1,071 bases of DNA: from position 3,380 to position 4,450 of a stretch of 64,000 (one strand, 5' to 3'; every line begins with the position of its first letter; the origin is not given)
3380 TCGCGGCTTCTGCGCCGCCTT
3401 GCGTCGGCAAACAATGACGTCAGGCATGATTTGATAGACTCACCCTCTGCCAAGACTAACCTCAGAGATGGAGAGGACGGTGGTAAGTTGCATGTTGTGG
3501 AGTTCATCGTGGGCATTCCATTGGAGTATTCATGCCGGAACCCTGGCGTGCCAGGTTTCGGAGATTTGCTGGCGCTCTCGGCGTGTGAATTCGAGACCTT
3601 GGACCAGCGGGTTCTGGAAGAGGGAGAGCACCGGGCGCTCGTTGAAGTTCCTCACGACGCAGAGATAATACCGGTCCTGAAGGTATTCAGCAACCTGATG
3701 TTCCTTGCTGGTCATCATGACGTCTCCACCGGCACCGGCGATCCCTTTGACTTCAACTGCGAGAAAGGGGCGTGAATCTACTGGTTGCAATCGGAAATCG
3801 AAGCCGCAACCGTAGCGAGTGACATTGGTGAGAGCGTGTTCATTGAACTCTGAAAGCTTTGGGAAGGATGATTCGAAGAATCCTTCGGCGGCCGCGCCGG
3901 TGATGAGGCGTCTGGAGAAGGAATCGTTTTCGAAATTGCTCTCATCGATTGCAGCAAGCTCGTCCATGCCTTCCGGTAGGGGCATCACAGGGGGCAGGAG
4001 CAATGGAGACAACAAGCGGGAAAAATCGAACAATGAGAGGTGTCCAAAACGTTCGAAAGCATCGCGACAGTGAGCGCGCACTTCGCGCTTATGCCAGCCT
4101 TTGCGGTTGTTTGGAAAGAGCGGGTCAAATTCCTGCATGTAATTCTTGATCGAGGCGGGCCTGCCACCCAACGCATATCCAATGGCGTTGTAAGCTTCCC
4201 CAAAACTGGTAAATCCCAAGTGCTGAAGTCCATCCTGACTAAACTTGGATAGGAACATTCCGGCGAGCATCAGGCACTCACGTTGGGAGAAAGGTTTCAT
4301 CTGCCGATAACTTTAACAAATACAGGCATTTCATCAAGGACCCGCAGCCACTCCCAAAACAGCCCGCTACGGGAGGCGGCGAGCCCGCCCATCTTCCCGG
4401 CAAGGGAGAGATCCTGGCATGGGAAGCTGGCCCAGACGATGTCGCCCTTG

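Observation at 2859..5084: Low-GC islet: truncated C5 methyltransferase coupled to a DUF3883-like nuclease, followed by an apparently unprotected DUF4928/PstI-like endonuclease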

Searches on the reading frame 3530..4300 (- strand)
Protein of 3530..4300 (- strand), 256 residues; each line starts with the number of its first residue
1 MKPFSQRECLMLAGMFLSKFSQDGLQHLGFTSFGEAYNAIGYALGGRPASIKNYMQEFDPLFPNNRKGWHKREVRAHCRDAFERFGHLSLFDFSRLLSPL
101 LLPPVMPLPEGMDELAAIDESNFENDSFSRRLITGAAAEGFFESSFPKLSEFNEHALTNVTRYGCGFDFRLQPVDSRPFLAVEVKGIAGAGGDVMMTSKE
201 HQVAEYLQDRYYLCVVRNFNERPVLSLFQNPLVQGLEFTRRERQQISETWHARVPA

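Call 3: search_protein_families(library=pfam, proteins=[window:3530-4300:-], max_evalue=1)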
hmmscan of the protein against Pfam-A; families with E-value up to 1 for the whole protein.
window:3530-4300:- (256 aa): 1 family
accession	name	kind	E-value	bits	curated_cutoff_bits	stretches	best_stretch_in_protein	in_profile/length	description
PF13020.12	NOV_C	-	5.2e-12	46.1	22.1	1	159-225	23-88/91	Protein NO VEIN, C-terminal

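Call 4: search_protein_families(library=padloc, proteins=[window:3530-4300:-], max_evalue=1)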
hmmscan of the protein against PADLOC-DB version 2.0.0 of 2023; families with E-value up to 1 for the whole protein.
window:3530-4300:- (256 aa): 5 families
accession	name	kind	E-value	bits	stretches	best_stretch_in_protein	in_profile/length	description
PDLC03966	TmtA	-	5.4e-10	35.7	1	136-234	1531-1631/1655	-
PDLC03967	TmtA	-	6.9e-07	26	1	116-217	877-975/1063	-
PDLC03964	TmtA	-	4.5e-06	22.9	1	157-222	1443-1506/1538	-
PDLC03971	TmtA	-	0.0002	17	1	161-231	1684-1758/1782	-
PDLC03968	TmtA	-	0.035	9.7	1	157-246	1400-1467/1486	-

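Call 5: search_protein_families(library=ncbifam, proteins=[window:3530-4300:-], max_evalue=1)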
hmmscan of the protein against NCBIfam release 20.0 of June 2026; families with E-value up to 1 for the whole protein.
window:3530-4300:- (256 aa): 0 families

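Call 6: find_homologous_proteins(query=window:3530-4300:-)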
Query window:3530-4300:- (256 aa): 1536 proteins with E <= 0.001 among 2256 candidates; the best 120 are listed.
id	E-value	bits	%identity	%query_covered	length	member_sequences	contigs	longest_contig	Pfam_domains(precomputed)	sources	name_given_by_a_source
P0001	1.0e-146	505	84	100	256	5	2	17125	PF13020.13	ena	-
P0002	6.4e-142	490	85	96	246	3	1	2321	PF13020.13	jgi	-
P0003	2.2e-130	452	76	100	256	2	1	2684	PF13020.13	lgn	-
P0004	7.3e-130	450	76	100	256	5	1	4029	PF13020.13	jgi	-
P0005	8.8e-130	450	76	100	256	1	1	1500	PF13020.13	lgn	-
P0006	1.3e-129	449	75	100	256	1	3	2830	PF13020.13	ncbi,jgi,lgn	jgi:hypothetical protein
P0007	1.6e-129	449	87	87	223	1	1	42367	PF13020.13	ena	-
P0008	6.6e-129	447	75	100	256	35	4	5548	PF13020.13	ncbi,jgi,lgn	jgi:hypothetical protein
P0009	1.3e-127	443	76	100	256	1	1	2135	PF13020.13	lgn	-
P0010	8.6e-124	430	76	96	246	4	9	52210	PF13020.13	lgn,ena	-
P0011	5.6e-123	428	73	100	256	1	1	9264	PF13020.13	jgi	-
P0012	8.3e-123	427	74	96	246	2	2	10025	PF13020.13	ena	-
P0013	2.6e-120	419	72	100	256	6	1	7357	PF13020.13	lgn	-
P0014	6.5e-120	418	71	100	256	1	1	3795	PF13020.13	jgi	-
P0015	6.7e-120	418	72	100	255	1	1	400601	PF13020.13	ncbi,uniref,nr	ncbi:DUF3883 domain-containing protein [Luteolibacter arcticus]|uniref:DUF3883 domain-containing pro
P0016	9.6e-120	417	74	96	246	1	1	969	PF13020.13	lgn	-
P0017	2.5e-119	416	71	100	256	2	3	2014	PF13020.13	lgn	-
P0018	2.5e-119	416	74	96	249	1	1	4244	PF13020.13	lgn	-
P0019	3.9e-119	415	69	100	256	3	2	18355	PF13020.13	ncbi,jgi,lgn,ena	ncbi:MAG: DUF3883 domain-containing protein [Verrucomicrobiota bacterium]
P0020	3.7e-118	412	70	100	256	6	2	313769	PF13020.13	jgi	jgi:hypothetical protein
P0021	3.9e-118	412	71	99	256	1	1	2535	PF13020.13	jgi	jgi:Domain of unknown function (DUF3883)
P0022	4.4e-118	412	70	100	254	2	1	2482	PF13020.13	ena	-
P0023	6.2e-118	411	70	100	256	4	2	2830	PF13020.13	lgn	-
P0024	2.4e-116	406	72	96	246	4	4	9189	PF13020.13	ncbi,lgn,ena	-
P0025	3.4e-116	405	70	100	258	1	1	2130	PF13020.13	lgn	-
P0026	2.3e-115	403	71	96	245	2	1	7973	PF13020.13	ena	-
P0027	3.4e-115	402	68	100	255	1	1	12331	PF13020.13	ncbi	-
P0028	1.1e-114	400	68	100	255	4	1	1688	PF13020.13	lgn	-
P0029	7.7e-114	398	68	96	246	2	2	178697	PF13020.13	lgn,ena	-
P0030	9.1e-113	394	69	100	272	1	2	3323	PF13020.13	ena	-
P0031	1.7e-112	393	68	100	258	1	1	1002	PF13020.13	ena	-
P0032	2.7e-112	393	67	100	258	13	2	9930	PF13020.13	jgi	jgi:hypothetical protein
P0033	1.8e-111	390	69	96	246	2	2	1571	PF13020.13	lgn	-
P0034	6.2e-111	388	68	100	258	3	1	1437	PF13020.13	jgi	jgi:hypothetical protein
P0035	6.3e-110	385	65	100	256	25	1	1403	PF13020.13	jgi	jgi:hypothetical protein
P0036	2.3e-109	383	67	96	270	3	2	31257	PF13020.13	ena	-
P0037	8.1e-109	381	66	100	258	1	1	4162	PF13020.13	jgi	jgi:hypothetical protein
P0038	2.3e-108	380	64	100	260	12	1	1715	PF13020.13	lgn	-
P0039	3.8e-108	379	66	96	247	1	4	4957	PF13020.13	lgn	-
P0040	5.1e-108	379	66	96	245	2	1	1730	PF13020.13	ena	-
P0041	1.3e-107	377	75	85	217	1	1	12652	PF13020.13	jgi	-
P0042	5.8e-107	375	66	99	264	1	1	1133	PF13020.13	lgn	-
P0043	1.9e-106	374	64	100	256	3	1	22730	PF13020.13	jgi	jgi:hypothetical protein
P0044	7.1e-106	372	67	96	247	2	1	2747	PF13020.13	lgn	-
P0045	2.0e-105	370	67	96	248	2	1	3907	PF13020.13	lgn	-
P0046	2.5e-105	370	63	100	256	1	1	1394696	PF13020.13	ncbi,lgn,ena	-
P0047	1.4e-104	367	66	96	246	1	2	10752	PF13020.13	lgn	-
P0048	8.9e-104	365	64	100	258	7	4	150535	PF13020.13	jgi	jgi:hypothetical protein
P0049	1.2e-103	364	64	96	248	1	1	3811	PF13020.13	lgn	-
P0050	1.5e-103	364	65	96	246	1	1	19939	PF13020.13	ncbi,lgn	-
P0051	2.1e-103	364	66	96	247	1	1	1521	PF13020.13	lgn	-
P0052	1.5e-102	361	64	100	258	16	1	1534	PF13020.13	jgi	jgi:hypothetical protein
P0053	2.5e-101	357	60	99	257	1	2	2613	PF13020.13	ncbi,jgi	jgi:hypothetical protein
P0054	3.3e-101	356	62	100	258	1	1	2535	PF13020.13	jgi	-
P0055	4.3e-99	349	65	95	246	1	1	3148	PF13020.13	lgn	-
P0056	7.2e-99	349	61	99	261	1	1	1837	PF13020.13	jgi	-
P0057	2.0e-98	347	59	100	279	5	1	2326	PF13020.13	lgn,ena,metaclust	metaclust:\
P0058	2.3e-95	337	60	100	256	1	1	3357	PF13020.13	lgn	-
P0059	2.2e-94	334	59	96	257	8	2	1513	PF13020.13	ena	-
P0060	5.4e-94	333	61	96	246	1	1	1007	PF13020.13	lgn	-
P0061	4.8e-93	330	56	96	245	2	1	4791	PF13020.13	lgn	-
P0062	1.3e-92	328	57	98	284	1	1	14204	PF13020.13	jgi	jgi:hypothetical protein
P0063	3.8e-90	320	57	99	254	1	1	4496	PF13020.13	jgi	jgi:hypothetical protein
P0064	7.8e-90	319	56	99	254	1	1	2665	PF13020.13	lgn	-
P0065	3.5e-88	314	54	100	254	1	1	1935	PF13020.13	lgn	-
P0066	6.1e-88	313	54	100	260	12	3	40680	PF13020.13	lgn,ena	-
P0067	7.1e-87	309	53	99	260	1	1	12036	PF13020.13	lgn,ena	-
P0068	1.9e-86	308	53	100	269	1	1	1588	PF13020.13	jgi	-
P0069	1.1e-81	292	56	95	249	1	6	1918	PF13020.13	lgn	-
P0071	7.0e-80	286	50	96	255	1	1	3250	PF13020.13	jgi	jgi:hypothetical protein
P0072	7.7e-80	286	66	75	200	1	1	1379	PF13020.13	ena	-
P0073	1.2e-76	276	53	95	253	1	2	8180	PF13020.13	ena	-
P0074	9.5e-76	273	51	98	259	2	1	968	PF13020.13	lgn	-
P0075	2.5e-75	272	48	99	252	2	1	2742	PF13020.13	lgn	-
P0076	9.8e-75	270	51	96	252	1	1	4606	PF13020.13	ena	-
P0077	2.5e-74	268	50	99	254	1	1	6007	PF13020.13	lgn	-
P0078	2.6e-74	268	50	98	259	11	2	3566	PF13020.13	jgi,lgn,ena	-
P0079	1.4e-73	266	52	97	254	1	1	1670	PF13020.13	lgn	-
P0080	1.9e-73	265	50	98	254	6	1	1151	PF13020.13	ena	-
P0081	1.2e-72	263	53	95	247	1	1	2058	PF13020.13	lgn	-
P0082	7.0e-72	260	50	98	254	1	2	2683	PF13020.13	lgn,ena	-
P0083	8.3e-72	260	50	98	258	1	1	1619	PF13020.13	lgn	-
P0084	1.2e-71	259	51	98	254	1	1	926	PF13020.13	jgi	jgi:hypothetical protein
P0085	1.2e-71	259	51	98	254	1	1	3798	PF13020.13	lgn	-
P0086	1.3e-71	259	51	97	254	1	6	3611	PF13020.13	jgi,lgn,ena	jgi:hypothetical protein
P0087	1.3e-71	259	50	99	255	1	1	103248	PF13020.13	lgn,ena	-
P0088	1.6e-71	259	51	98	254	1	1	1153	PF13020.13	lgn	-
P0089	2.8e-71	258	52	95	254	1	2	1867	PF13020.13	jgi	jgi:hypothetical protein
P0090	5.0e-71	257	51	95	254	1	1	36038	PF13020.13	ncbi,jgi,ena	jgi:hypothetical protein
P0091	7.0e-71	257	48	99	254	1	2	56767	PF13020.13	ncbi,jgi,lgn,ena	jgi:hypothetical protein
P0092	8.1e-71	257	50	97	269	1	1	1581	PF13020.13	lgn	-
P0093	1.2e-70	256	50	97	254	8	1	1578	PF13020.13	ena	-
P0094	1.2e-70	256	49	98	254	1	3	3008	PF13020.13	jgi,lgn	jgi:hypothetical protein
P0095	1.4e-70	256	48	98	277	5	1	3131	PF13020.13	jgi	jgi:hypothetical protein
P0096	1.6e-70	256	50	98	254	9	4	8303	PF13020.13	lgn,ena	-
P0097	1.8e-70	256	47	95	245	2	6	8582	PF13020.13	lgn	-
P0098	4.7e-70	254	50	97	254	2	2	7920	PF13020.13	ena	-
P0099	5.6e-70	254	48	100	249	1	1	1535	PF13020.13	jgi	jgi:Domain of unknown function (DUF3883)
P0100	6.0e-70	254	49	98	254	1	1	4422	PF13020.13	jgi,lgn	jgi:hypothetical protein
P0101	7.3e-70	254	48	99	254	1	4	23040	PF13020.13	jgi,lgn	-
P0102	7.7e-70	254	50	97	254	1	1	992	PF13020.13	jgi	-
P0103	7.8e-70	254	48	97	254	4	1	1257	PF13020.13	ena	-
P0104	8.3e-70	253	48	98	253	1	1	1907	PF13020.13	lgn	-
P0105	9.7e-70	253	49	97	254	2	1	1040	PF13020.13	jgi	jgi:Domain of unknown function (DUF3883)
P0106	1.2e-69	253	48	98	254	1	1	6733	PF13020.13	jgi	jgi:hypothetical protein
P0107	1.4e-69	253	50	97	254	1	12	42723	PF13020.13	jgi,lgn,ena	jgi:hypothetical protein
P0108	2.0e-69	252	49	98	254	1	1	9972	PF13020.13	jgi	jgi:hypothetical protein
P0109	2.8e-69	252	50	98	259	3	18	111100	PF13020.13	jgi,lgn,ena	jgi:hypothetical protein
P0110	3.1e-69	252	49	98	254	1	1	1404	PF13020.13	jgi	jgi:hypothetical protein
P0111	3.1e-69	252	49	98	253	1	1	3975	PF13020.13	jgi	jgi:hypothetical protein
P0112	3.5e-69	251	48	98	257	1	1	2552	PF13020.13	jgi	jgi:hypothetical protein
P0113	3.9e-69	251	50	98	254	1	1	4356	PF13020.13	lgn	-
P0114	4.2e-69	251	49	98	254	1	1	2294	PF13020.13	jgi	jgi:hypothetical protein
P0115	4.8e-69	251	49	98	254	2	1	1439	PF13020.13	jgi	jgi:hypothetical protein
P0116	5.2e-69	251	48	98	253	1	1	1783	PF13020.13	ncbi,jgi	jgi:hypothetical protein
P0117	6.0e-69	251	47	97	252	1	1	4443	PF13020.13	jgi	jgi:hypothetical protein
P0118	6.4e-69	251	50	98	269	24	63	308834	PF13020.13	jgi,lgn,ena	jgi:hypothetical protein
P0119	6.5e-69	251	50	98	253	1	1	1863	PF13020.13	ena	-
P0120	6.5e-69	251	50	98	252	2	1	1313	PF13020.13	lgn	-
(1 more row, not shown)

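Call 9: find_encoding_contigs(protein=P0001, flank=5000, max_places=3)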
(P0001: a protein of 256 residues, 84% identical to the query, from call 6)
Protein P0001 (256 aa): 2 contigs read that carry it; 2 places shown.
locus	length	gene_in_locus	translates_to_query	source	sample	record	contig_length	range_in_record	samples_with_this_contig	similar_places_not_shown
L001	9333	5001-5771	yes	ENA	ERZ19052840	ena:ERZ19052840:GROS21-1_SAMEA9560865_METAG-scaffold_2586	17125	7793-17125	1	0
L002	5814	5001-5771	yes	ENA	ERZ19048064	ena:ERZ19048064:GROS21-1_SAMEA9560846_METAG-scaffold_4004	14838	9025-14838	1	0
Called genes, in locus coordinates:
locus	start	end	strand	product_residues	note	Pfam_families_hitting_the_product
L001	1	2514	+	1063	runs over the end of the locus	PF01074:Glyco_hydro_38N (weak)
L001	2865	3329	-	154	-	-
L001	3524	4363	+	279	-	PF08282:Hydrolase_3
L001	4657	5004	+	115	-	PF00145:DNA_methylase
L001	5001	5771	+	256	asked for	PF13020:NOV_C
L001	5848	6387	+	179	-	PF16280:DUF4928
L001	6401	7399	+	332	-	PF02547:Queuosine_synth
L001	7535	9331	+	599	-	?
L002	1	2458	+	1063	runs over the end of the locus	PF01074:Glyco_hydro_38N (weak)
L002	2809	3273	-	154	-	-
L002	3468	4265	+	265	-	PF05116:S6PP (faint), PF08282:Hydrolase_3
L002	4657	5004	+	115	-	PF00145:DNA_methylase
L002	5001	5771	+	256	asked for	PF13020:NOV_C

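Call 10: find_encoding_contigs(protein=P0020, flank=5000, max_places=3)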
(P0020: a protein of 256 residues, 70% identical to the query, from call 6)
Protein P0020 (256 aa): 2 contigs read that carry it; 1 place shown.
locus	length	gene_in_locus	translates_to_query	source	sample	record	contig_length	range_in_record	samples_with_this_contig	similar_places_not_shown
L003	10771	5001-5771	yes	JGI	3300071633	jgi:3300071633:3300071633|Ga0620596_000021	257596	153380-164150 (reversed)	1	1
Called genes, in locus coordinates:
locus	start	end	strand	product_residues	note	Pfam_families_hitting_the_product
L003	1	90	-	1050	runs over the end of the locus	PF00873:ACR_tran, PF03176:MMPL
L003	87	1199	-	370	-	PF25917:BSH_RND, PF25973:BSH_CzcB, PF25876:HH_MFP_RND (weak), PF25954:Beta-barrel_RND_2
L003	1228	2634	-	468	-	PF02321:OEP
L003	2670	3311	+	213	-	PF00440:TetR_N, PF14246:TetR_C_7 (weak), PF16859:TetR_C_11 (weak)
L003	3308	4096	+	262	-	PF20772:TACO1_YebC_N, PF01709:Transcrip_reg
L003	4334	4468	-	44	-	-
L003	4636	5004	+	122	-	PF00145:DNA_methylase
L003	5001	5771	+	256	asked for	PF13020:NOV_C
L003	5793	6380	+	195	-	PF16280:DUF4928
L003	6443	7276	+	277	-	-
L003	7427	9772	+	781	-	PF07635:PSCyt1, PF07583:PSCyt2, PF07587:PSD1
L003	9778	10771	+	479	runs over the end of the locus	PF07394:DUF1501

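Call 15: find_related_loci(query=A1, collection=genome_contigs, flank=5000)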
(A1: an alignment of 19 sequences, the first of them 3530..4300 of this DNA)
Query A1 (256 aa) in genome_contigs; peptide patterns used: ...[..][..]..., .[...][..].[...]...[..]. (x = any residue, [..] = any of these).
390 stretches matched a pattern; 338 encode a relative of the query (tblastn E <= 1e-3); the best 80 are kept; 80 distinct loci.
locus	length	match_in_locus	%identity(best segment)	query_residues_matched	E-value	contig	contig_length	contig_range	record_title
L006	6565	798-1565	74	1-256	8e-130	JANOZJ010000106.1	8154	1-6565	MAG: Akkermansiaceae bacterium isolate VAR_79_metabat_48 VAR_79_k141_2078851, whole genome shotgun sequence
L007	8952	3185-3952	74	1-256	5e-129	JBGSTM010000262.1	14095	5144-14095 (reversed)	MAG: Akkermansiaceae bacterium isolate JTS-AC407 k141_3681799, whole genome shotgun sequence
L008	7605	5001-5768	74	1-256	8e-125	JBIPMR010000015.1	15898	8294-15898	MAG: Luteolibacter sp. isolate ME2017-04-21_3300034107_group7_bin30 Rohwer_bin2736_scaffold_987_c1, whole genome shotgun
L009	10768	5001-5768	71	1-256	2e-123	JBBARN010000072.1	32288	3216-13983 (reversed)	MAG: Luteolibacter sp. isolate EUL_220 ctg72-EUL_220, whole genome shotgun sequence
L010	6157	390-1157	69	1-256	5e-114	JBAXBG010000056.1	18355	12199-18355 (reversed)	MAG: Verrucomicrobiota bacterium isolate ELA161 MAG161_56, whole genome shotgun sequence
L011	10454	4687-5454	65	1-256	9e-111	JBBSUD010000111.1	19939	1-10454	MAG: Verrucomicrobiales bacterium isolate SVL2_sbin.37 SVL2_sbin.37_k141_1514885_length_19939_cov_11.0000, whole genome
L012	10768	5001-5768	63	1-256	1e-110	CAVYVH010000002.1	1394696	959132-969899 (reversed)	MAG: uncultured Verrucomicrobiae bacterium isolate MFD03250.bin.2.71 genome assembly, contig: contig_4601, whole genome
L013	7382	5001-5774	64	1-256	6e-101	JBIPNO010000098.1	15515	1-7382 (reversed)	MAG: Haloferula sp. isolate ME2018-06-14_3300042564_group8_bin200 Rohwer_bin2702_scaffold_3808_c1, whole genome shotgun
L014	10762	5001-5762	54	1-256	1e-93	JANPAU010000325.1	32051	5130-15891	MAG: Akkermansiaceae bacterium isolate VAR_79_metabat_150_sub VAR_79_k141_956425, whole genome shotgun sequence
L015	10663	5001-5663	56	1-223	9e-80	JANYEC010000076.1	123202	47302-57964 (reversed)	MAG: Akkermansiaceae bacterium isolate 337R_metabinner_15_sub 337R_k141_1244406, whole genome shotgun sequence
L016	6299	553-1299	49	2-254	2e-76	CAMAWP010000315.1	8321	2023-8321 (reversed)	MAG: Akkermansia muciniphila isolate MaH-09apr19-44 genome assembly, contig: MaH-09apr19-C21427, whole genome shotgun se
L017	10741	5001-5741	48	5-254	2e-74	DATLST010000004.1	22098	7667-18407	MAG TPA_asm: Candidatus Acidiferrales bacterium isolate SMAG_U13937 k141_551432, whole genome shotgun sequence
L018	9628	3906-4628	50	5-254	2e-74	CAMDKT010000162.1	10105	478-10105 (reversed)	MAG: Candidatus Sulfopaludibacter sp. SbA3 isolate ZH-13nov19-246 genome assembly, contig: ZH-13nov19-C11826, whole geno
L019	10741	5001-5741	48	4-254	3e-74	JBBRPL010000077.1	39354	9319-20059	MAG: Chthoniobacterales bacterium isolate La1_metabat2.436 LA1C_B2.436_k141_443382L_39354_cov_14.0000, whole genome shot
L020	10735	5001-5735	47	1-252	1e-73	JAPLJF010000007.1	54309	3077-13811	MAG: Deltaproteobacteria bacterium isolate LacPavin_0920_WC70_MAG_51_65 LacPavin_0920_WC70_scaffold_304728, whole genome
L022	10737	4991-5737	48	2-254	2e-73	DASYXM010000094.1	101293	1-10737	MAG TPA_asm: Bryobacteraceae bacterium isolate SMAG_U6308 k141_913537, whole genome shotgun sequence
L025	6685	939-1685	49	1-254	5e-73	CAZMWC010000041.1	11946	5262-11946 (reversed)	MAG TPA_asm: uncultured Gallionella sp. isolate SRP062349_co5_228 genome assembly, contig: NODE_2185_length_11946_cov_37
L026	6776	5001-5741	48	4-254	6e-73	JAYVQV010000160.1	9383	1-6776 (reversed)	MAG: Limisphaerales bacterium isolate GL72_UP_metabinner_105_sub GL72_UP_metabinner_105_sub_159, whole genome shotgun se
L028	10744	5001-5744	47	1-254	9e-73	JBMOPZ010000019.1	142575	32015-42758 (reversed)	MAG: Pseudomonadota bacterium isolate Betzabe_MAG141 MAG141_19, whole genome shotgun sequence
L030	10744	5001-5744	48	1-254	1e-72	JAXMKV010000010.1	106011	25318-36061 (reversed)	MAG: Gallionella sp. isolate L4_concoct.bin.0_sub k141_100963, whole genome shotgun sequence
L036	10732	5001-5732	49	7-254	4e-72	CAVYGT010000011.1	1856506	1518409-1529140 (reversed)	MAG: Terriglobia bacterium isolate MFD05377.bin.1.65 genome assembly, contig: contig_64765, whole genome shotgun sequenc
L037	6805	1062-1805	48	1-254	4e-72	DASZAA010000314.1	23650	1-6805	MAG TPA_asm: Terriglobia bacterium isolate SMAG_U6376 k141_441001, whole genome shotgun sequence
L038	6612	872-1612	49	1-254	4e-72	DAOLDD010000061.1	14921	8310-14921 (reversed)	MAG TPA_asm: Kiritimatiellia bacterium isolate AMR_MDS_0145 NODE_703_length_14921_cov_34.990179, whole genome shotgun se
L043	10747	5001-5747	47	2-254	1e-71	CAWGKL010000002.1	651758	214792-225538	MAG: Terriglobia bacterium isolate MFD02248.bin.2.108 genome assembly, contig: contig_14769, whole genome shotgun sequen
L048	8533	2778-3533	46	3-254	4e-71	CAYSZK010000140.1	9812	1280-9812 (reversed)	MAG TPA_asm: uncultured Verrucomicrobiales bacterium isolate binchicken_co58_129 genome assembly, contig: NODE_5373_leng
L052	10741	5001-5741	44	1-254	6e-71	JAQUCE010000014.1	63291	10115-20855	MAG: Kiritimatiellae bacterium isolate STCSWMC_123 NODE_806_length_63291_cov_5.461513_ST_CSWMC, whole genome shotgun seq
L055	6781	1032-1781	44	1-254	4e-71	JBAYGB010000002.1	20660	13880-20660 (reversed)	MAG: Patescibacteria group bacterium isolate SO_2016_GW1_115 scaffold04465_OW334_2016, whole genome shotgun sequence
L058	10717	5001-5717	50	5-254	7e-71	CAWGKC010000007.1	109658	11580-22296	MAG: uncultured Acidobacteriota bacterium isolate MFD05705.bin.1.224 genome assembly, contig: contig_40643, whole genome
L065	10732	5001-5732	47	7-254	1e-70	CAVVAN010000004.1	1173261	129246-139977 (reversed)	MAG: uncultured Verrucomicrobiae bacterium isolate MFD04434.bin.2.19 genome assembly, contig: contig_8281, whole genome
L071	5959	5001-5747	43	1-254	2e-70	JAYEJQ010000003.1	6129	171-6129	MAG: Patescibacteria group bacterium isolate MAG159 MAG159_3, whole genome shotgun sequence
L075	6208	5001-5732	47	7-254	2e-70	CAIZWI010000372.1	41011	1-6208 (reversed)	MAG: uncultured Verrucomicrobia subdivision 3 bacterium isolate I-3_bin-103 genome assembly, contig: bin-103:372/467, wh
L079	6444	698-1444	44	1-254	3e-70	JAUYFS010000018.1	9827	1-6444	MAG: bacterium isolate C21_metabat.bin.27 C21_k141_308016, whole genome shotgun sequence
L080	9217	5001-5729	48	4-250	5e-70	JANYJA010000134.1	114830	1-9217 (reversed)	MAG: Terriglobia bacterium isolate GL140_3_metabinner_45_sub GL140_3_k141_64005, whole genome shotgun sequence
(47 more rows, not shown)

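Call 32: search_solved_structures(query=A4, max_evalue=1, show_alignments=2)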
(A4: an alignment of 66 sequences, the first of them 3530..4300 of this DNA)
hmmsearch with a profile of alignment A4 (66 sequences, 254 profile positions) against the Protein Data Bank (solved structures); distinct sequences matched with E-value up to 1: 0.
